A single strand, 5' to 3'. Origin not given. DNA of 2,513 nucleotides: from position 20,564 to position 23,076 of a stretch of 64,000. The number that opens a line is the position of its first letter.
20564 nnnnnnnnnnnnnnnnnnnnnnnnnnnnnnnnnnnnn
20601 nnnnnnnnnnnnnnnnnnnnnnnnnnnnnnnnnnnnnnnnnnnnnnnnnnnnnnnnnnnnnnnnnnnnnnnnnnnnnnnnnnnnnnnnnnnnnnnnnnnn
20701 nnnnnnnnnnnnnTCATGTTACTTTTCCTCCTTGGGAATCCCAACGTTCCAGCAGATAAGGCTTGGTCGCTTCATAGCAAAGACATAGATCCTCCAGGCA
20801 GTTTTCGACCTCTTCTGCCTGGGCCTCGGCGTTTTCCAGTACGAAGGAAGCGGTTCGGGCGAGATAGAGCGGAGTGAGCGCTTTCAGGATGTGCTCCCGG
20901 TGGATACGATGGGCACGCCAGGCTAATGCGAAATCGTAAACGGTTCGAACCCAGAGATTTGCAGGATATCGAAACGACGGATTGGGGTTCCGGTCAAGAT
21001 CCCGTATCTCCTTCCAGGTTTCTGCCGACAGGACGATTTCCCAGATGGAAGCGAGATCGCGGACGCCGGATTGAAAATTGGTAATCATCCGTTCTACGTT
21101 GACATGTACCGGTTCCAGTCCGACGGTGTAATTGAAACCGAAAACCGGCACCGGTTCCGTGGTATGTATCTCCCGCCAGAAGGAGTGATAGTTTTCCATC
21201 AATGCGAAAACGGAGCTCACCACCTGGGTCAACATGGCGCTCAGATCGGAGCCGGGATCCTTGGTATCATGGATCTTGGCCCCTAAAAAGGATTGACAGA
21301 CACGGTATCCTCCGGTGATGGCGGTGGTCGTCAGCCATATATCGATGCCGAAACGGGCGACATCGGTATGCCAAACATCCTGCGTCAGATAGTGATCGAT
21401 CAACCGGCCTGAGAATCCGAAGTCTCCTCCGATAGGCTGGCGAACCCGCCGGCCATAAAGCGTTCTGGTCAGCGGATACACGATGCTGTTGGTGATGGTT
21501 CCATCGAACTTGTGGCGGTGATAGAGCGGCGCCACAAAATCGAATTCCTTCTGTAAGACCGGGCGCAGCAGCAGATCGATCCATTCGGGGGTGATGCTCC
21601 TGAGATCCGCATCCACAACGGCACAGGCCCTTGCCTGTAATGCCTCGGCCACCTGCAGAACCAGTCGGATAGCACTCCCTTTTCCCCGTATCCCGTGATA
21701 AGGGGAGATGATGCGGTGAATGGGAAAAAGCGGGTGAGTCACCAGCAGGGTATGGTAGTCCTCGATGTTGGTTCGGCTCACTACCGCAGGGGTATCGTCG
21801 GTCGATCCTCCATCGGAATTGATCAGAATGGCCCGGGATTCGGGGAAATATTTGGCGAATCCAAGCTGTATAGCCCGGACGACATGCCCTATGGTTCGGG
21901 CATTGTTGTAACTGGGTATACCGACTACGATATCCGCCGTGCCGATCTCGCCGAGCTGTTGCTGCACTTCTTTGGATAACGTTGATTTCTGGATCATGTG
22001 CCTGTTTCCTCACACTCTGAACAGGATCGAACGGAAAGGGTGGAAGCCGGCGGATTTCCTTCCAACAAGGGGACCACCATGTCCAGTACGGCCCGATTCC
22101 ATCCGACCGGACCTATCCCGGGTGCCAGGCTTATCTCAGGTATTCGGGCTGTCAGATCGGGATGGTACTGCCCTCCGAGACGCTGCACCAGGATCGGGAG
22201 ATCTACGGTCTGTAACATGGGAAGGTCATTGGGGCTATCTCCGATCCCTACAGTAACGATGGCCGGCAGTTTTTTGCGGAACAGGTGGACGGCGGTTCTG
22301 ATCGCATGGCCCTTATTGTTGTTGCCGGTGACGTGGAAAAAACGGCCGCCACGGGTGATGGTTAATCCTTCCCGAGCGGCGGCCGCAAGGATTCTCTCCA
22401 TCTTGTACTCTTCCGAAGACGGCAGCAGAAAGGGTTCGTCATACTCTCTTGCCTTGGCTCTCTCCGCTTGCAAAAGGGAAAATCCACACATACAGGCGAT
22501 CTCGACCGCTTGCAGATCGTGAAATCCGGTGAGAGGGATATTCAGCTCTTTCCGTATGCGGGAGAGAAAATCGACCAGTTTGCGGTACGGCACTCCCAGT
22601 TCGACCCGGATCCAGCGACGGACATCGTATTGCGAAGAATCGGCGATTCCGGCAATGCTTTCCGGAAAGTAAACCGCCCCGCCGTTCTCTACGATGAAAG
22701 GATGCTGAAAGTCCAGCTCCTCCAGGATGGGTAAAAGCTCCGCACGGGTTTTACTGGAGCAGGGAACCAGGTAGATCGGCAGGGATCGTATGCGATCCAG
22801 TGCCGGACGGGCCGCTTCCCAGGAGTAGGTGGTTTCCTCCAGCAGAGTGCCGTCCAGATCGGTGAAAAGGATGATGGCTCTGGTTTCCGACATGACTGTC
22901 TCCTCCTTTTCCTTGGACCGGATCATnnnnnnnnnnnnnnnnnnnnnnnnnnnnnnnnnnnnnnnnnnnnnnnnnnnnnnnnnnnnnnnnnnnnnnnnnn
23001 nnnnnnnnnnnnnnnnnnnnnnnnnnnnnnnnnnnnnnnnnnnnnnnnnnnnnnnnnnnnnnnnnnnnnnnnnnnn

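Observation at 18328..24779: TetR-headed, ATGA-coupled five-gene operon linking glycosyl-glycerate-type osmolyte enzymes to two membrane proteins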

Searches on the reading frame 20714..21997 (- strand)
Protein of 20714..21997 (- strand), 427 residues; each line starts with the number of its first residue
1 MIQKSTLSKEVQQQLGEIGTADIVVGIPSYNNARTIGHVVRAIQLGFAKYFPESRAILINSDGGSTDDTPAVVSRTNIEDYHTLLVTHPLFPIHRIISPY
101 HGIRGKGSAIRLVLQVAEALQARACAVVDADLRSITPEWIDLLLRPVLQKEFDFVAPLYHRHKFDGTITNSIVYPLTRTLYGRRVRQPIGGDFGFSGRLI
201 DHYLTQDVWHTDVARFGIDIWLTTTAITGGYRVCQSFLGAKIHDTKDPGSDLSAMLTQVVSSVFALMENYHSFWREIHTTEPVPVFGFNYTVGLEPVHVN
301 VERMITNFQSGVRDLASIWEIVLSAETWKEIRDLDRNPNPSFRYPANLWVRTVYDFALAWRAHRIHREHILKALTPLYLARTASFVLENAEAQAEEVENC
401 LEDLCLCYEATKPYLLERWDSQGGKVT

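Call 5: search_protein_families(library=pfam, proteins=[window:20714-21997:-], max_evalue=0.01)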
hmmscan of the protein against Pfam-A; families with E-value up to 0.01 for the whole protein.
window:20714-21997:- (427 aa): 1 family
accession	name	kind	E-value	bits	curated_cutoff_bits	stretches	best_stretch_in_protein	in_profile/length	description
PF00535.33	Glycos_transf_2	-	0.00027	21.3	23.3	1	25-201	2-160/168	Glycosyl transferase family 2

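Call 6: search_protein_families(library=ncbifam, proteins=[window:20714-21997:-], max_evalue=0.01)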
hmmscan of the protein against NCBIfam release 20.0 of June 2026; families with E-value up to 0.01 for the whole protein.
window:20714-21997:- (427 aa): 3 families
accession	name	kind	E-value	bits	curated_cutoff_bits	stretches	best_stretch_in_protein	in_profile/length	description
NF010496.0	PRK13915.1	equivalog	3.5e-13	49.3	262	1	19-271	29-272/307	glucosyl-3-phosphoglycerate synthase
NF040724.1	GpgS_Meth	equivalog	0.0023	16.9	700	0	103-156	119-171/402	glucosyl-3-phosphoglycerate synthase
TIGR04182.1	glyco_TIGR04182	equivalog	0.0096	15.3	325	0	22-74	1-46/293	S-layer glycoprotein N-glycosyltransferase AglJ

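Call 8: search_solved_structures(query=window:20714-21997:-, max_evalue=1)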
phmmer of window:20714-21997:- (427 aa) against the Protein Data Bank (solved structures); distinct sequences matched with E-value up to 1: 12.
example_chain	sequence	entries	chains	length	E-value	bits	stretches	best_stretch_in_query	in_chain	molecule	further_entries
1p88_A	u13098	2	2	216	0.22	13.4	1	18-97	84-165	3-phosphoshikimate 1-carboxyvinyltransferase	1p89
2qfs_A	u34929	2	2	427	0.74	11.6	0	18-97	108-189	3-phosphoshikimate 1-carboxyvinyltransferase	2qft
1mi4_A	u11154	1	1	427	0.75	11.6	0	18-97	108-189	5-enolpyruvylshikimate-3-phosphate synthase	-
1q36_A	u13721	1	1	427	0.77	11.6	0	18-97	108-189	3-phosphoshikimate 1-carboxyvinyltransferase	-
1g6s_A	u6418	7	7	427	0.77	11.6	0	18-97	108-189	EPSP SYNTHASE | 3-phosphoshikimate 1-carboxyvinyltransferase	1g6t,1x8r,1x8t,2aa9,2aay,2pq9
1eps_A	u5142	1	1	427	0.77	11.6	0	18-97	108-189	5-ENOL-PYRUVYL-3-PHOSPHATE SYNTHASE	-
2qfq_A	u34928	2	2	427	0.78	11.6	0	18-97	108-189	3-phosphoshikimate 1-carboxyvinyltransferase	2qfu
3fk0_A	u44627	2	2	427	0.78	11.6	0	18-97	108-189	3-phosphoshikimate 1-carboxyvinyltransferase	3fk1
3fjx_A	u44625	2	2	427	0.8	11.5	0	18-97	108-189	3-phosphoshikimate 1-carboxyvinyltransferase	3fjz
7wff_C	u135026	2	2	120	0.9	11.4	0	266-319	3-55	NAD(P)H-quinone oxidoreductase subunit 3, chloroplastic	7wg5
1h97_A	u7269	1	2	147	0.95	11.3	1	59-105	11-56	Globin-3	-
1kfr_A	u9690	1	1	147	0.98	11.2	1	59-105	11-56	Hemoglobin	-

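Call 15: find_homologous_proteins(query=window:20714-21997:-)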
Query window:20714-21997:- (427 aa): 8000 proteins with E <= 0.001 among 8000 candidates; the best 120 are listed.
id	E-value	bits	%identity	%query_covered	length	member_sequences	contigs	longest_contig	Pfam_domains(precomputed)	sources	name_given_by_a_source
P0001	9.5e-291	982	100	100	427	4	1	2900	-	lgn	-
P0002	1.4e-214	731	73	99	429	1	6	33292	PF00535.33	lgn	-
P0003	1.4e-209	714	72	98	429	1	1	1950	PF00535.33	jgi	jgi:glycosyltransferase involved in cell wall biosynthesis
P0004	1.5e-207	708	71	99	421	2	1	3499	PF00535.33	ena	-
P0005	2.5e-204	697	72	99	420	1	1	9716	-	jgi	-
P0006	1.1e-202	692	71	99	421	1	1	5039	PF21969.3,PF00535.33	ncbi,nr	ncbi:MAG: glycosyltransferase [Acidobacteria bacterium]|nr:glycosyltransferase [Acidobacteriota bact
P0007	2.4e-202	690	69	99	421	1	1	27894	PF21969.3,PF00535.33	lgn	-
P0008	4.8e-201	686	70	99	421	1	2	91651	PF21969.3,PF00535.33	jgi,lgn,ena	-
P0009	1.7e-200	684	70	99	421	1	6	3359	PF00535.33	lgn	-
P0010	9.5e-200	682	69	99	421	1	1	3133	PF21969.3,PF00535.33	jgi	-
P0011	4.6e-199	680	69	99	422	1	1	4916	PF00535.33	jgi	jgi:glycosyltransferase involved in cell wall biosynthesis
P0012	3.8e-197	673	68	98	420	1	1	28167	PF00535.33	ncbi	-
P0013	4.5e-196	670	68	98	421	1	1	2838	PF21969.3,PF00535.33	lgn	-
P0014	3.4e-195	667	67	99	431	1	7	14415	PF00535.33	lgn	-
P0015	4.0e-195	667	69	99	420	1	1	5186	PF21969.3,PF00535.33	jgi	jgi:glycosyltransferase involved in cell wall biosynthesis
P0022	3.5e-194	664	67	99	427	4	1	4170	PF21969.3,PF00535.33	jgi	jgi:glucosylglycerate synthase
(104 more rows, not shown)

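Call 19: find_encoding_contigs(protein=P0002, flank=10000, max_places=4)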
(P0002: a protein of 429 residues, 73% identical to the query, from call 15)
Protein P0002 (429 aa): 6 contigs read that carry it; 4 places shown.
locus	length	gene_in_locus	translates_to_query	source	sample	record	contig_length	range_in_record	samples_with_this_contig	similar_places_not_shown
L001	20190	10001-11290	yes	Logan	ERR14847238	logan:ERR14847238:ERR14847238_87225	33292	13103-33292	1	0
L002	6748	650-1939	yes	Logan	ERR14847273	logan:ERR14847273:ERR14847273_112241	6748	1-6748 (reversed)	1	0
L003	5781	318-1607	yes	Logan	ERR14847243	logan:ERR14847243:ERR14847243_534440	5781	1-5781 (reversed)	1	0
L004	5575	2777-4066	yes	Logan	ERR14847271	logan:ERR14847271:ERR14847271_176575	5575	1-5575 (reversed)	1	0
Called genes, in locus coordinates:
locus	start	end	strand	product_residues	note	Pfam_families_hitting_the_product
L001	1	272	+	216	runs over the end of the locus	PF05552:MS_channel_1st_1 (weak)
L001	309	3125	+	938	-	PF13191:AAA_16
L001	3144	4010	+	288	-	PF00924:MS_channel_2nd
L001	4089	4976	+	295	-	PF00582:Usp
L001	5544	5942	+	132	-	-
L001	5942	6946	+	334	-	PF13428:TPR_14 (faint), PF00515:TPR_1 (weak), PF07719:TPR_2 (weak), PF13432:TPR_16 (weak)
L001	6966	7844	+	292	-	PF00990:GGDEF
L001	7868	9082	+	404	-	-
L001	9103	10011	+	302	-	PF05116:S6PP (faint), PF08282:Hydrolase_3 (weak)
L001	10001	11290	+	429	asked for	PF00535:Glycos_transf_2 (weak)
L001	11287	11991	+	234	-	PF05552:MS_channel_1st_1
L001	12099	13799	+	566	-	PF04087:DUF389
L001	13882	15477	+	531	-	PF00474:SSF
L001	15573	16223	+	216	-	PF01914:MarC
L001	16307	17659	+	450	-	PF00999:Na_H_Exchanger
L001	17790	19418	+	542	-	PF00999:Na_H_Exchanger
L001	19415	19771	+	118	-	-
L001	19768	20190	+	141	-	?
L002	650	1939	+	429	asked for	PF00535:Glycos_transf_2 (weak)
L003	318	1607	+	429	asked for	PF00535:Glycos_transf_2 (weak)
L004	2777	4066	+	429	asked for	PF00535:Glycos_transf_2 (weak)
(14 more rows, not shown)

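Call 21: find_related_loci(query=window:20714-21997:-, collection=genome_contigs, flank=10000)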
Query window:20714-21997:- (427 aa) in genome_contigs; peptide patterns used: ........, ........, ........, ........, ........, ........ (x = any residue, [..] = any of these).
63 stretches matched a pattern; 8 encode a relative of the query (tblastn E <= 1e-3); 8 distinct loci.
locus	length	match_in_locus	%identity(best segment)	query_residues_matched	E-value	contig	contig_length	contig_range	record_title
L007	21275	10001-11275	67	1-424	0e+0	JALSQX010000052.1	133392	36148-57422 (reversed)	MAG: Blastocatellia bacterium isolate 356-308_maxbin2_scaf2bin.121 356-308_scaffold_49_c1, whole genome shotgun sequence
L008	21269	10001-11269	67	2-424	0e+0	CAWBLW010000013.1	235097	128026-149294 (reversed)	MAG: uncultured Acidobacteriota bacterium isolate MFD02416.bin.1.208 genome assembly, contig: contig_47843, whole genome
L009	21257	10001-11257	61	2-420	2e-177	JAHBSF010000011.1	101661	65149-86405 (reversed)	MAG: Acidobacteria bacterium isolate ACE_ACI1 ACI1_11, whole genome shotgun sequence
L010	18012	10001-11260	59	1-420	2e-177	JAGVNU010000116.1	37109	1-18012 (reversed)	MAG: Thermodesulfovibrionia bacterium isolate DeMMO3_26 c_000000042867, whole genome shotgun sequence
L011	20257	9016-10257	58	7-420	8e-168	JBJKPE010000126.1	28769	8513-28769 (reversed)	MAG: Thermodesulfovibrionales bacterium isolate Bin_113 S1Ck127_2384216_flag_0_multi_20.0063_len_28769, whole genome sho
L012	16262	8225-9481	57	6-424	7e-169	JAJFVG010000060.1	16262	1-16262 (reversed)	MAG: Nitrospiraceae bacterium isolate bin.662 k141_663616, whole genome shotgun sequence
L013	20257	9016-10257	57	7-420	9e-158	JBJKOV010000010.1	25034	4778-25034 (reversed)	MAG: Thermodesulfovibrionales bacterium isolate Bin_104 S1Ck127_2174714_flag_0_multi_11.9956_len_25034, whole genome sho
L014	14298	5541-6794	61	7-424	2e-180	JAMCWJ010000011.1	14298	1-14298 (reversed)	MAG: Nitrospirae bacterium isolate FK_Sedi_B_Bin.60 NODE_16315_length_14298_cov_4.68492, whole genome shotgun sequence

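Call 40: search_protein_families(library=pfam, proteins=[P0008, P0022, window:20714-21997:-], max_evalue=1)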
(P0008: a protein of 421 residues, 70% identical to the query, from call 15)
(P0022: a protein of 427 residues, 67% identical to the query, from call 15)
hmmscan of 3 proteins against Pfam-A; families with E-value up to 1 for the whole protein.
P0008 (421 aa): 1 family
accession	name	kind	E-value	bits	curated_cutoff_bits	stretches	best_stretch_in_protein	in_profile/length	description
PF00535.33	Glycos_transf_2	-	1.5e-05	25.4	23.3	1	25-170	2-126/168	Glycosyl transferase family 2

P0022 (427 aa): 2 families
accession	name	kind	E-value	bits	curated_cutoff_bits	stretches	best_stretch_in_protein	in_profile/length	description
PF00535.33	Glycos_transf_2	-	1.7e-06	28.5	23.3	1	25-170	2-126/168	Glycosyl transferase family 2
PF12804.13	NTP_transf_3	-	0.032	14.8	27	1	80-164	50-128/160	MobA-like NTP transferase domain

window:20714-21997:- (427 aa): 4 families
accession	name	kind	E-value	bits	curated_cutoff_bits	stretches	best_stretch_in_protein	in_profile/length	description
PF00535.33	Glycos_transf_2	-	0.00027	21.3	23.3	1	25-201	2-160/168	Glycosyl transferase family 2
PF12804.13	NTP_transf_3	-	0.045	14.4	27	1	91-163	58-127/160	MobA-like NTP transferase domain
PF21943.1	TetR_C_46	-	0.055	14.1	27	0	335-370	62-98/109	Tetracyclin repressor-like, C-terminal domain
PF16350.10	FAO_M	-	0.13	12.9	27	0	206-223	6-22/56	FAD dependent oxidoreductase central domain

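Call 71: search_protein_families(library=pfam, proteins=[L010:2388-3599:+, L011:7713-8936:+, L012:7093-8175:+, L001:12099-13799:+, L010:12017-13015:+], max_evalue=0.00001)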
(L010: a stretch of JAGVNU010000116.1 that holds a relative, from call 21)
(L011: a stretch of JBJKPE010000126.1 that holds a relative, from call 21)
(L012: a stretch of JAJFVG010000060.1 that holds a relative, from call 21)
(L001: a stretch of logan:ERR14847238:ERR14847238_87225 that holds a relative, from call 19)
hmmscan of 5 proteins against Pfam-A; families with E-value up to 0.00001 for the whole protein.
L010:2388-3599:+ (403 aa): 4 families
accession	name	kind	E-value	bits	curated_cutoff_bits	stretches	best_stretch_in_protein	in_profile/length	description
PF21269.3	TreT_GT1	-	6e-54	182.1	27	1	31-170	1-143/144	Trehalose synthase, N-terminal domain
PF00534.26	Glycos_transf_1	-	6.7e-27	94.5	26.4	1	201-371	4-171/172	Glycosyl transferases group 1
PF13692.12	Glyco_trans_1_4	-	2.7e-14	54.1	27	1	213-358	2-142/142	Glycosyl transferases group 1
PF20706.3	GT4-conflict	-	9.9e-06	25.2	26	0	209-325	194-312/385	Family 4 Glycosyltransferase in conflict systems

L011:7713-8936:+ (407 aa): 4 families
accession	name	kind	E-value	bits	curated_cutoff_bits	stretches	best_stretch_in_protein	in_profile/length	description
PF00483.29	NTP_transferase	-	1.4e-56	192.2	21.2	1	8-275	2-242/245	Nucleotidyl transferase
PF24894.1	Hexapep_GlmU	-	3.1e-23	82.3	23.3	1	305-396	13-104/104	GlmU-like, C-terminal hexapeptide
PF25247.1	LbH_GLGC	-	8.2e-09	35.9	27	1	299-347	4-52/135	GLGC left-handed parallel beta-helix domain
PF25084.1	LbH_EIF2B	-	4.6e-08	33.4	54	1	310-371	21-83/105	EIF2B subunit epsilon LbH domain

L012:7093-8175:+ (360 aa): 3 families
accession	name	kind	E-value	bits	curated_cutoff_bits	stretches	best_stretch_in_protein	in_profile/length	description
PF00924.24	MS_channel_2nd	-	3.3e-19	69.2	20.2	1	184-250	1-66/68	Mechanosensitive ion channel, beta-domain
PF21082.3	MS_channel_3rd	-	3.9e-12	46.9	21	1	260-346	2-88/88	Mechanosensitive ion channel MscS, C-terminal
PF21088.3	MS_channel_1st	-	1.5e-07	31.7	23.1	1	145-183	4-42/42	Mechanosensitive ion channel, transmembrane helices 2/3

L001:12099-13799:+ (566 aa): 1 family
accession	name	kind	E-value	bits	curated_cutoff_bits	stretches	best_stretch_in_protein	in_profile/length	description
PF04087.19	DUF389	-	2.4e-31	109.1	23.9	1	63-201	1-137/137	Domain of unknown function (DUF389)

L010:12017-13015:+ (332 aa): 1 family
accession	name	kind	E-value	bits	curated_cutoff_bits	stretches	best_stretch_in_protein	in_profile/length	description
PF01699.29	Na_Ca_ex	-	3.4e-32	111.9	24.9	2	3-147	2-147/151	Sodium/calcium exchanger protein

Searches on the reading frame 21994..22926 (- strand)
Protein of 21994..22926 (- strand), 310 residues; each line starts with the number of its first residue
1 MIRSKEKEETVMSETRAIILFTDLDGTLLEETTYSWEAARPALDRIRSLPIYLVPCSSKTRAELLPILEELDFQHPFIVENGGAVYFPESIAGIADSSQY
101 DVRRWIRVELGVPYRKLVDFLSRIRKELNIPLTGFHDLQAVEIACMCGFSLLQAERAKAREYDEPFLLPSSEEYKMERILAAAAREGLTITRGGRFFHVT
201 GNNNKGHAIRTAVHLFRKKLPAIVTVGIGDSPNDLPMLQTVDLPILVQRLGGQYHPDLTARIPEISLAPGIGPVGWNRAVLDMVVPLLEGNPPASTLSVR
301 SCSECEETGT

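Call 5: search_protein_families(library=pfam, proteins=[window:21994-22926:-], max_evalue=0.01)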
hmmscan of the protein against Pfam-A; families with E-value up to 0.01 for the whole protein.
window:21994-22926:- (310 aa): 3 families
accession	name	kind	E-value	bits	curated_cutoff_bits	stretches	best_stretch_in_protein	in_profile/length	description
PF08282.18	Hydrolase_3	-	3.8e-14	53.5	20.9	2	20-86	1-67/255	haloacid dehalogenase-like hydrolase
PF12710.13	HAD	-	3e-05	25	27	1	172-239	120-189/189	haloacid dehalogenase-like hydrolase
PF00702.32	Hydrolase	-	0.0099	16.7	26.4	0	113-240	99-189/191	haloacid dehalogenase-like hydrolase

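Call 6: search_protein_families(library=ncbifam, proteins=[window:21994-22926:-], max_evalue=0.01)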
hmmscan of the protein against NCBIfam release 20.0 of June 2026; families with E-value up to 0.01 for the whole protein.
window:21994-22926:- (310 aa): 17 families
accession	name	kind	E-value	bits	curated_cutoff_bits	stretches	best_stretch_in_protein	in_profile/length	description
TIGR01486.1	HAD-SF-IIB-MPGP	subfamily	2.8e-67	226.8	164.75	1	19-280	1-253/257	mannosyl-3-phosphoglycerate phosphatase family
TIGR02461.1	osmo_MPG_phos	equivalog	3.7e-61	207.1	244.35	1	19-248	1-227/227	mannosyl-3-phosphoglycerate phosphatase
NF001216.0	PRK00192.1-2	equivalog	6.5e-60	202.8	353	1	14-289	3-266/275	mannosyl-3-phosphoglycerate phosphatase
NF011072.0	PRK14502.1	equivalog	2.3e-55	188.2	762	1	16-286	415-692/694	bifunctional mannosyl-3-phosphoglycerate synthase/mannosyl-3 phosphoglycerate phosphatase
NF001218.0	PRK00192.1-5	equivalog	2.7e-53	181.4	362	1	17-283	4-268/275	mannosyl-3-phosphoglycerate phosphatase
TIGR02463.1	MPGP_rel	hypoth_equivalog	3.5e-50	170.8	282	1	19-247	1-215/216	mannosyl-3-phosphoglycerate phosphatase-related protein YedP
NF002976.0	PRK03669.1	equivalog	1.6e-45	155.6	315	1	16-253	6-237/271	mannosyl-3-phosphoglycerate phosphatase-related protein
NF001217.0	PRK00192.1-4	equivalog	3e-42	145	373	1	14-284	5-261/265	mannosyl-3-phosphoglycerate phosphatase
NF009342.0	PRK12702.1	equivalog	3.2e-29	102.2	596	1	20-170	4-156/302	mannosyl-3-phosphoglycerate phosphatase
NF001215.0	PRK00192.1-1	equivalog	5.5e-28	97.9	488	1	13-254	2-228/265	mannosyl-3-phosphoglycerate phosphatase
TIGR01484.1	HAD-SF-IIB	subfamily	2.2e-17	63.9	41.8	1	19-247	1-221/221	HAD-IIB family hydrolase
TIGR00099.1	Cof-subfamily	subfamily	7.9e-14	51.8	137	2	19-89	1-70/256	Cof-type HAD-IIB family hydrolase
TIGR01487.1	Pglycolate_arch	equivalog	7e-08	32.6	122.75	1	170-246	112-187/215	phosphoglycolate phosphatase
TIGR01482.1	SPP-subfamily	subfamily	4.4e-07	29.7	107.15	1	22-247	3-190/225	sucrose-phosphate phosphatase subfamily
NF002245.0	PRK01158.1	equivalog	7.1e-06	25.5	198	1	188-247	140-198/233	phosphoglycolate phosphatase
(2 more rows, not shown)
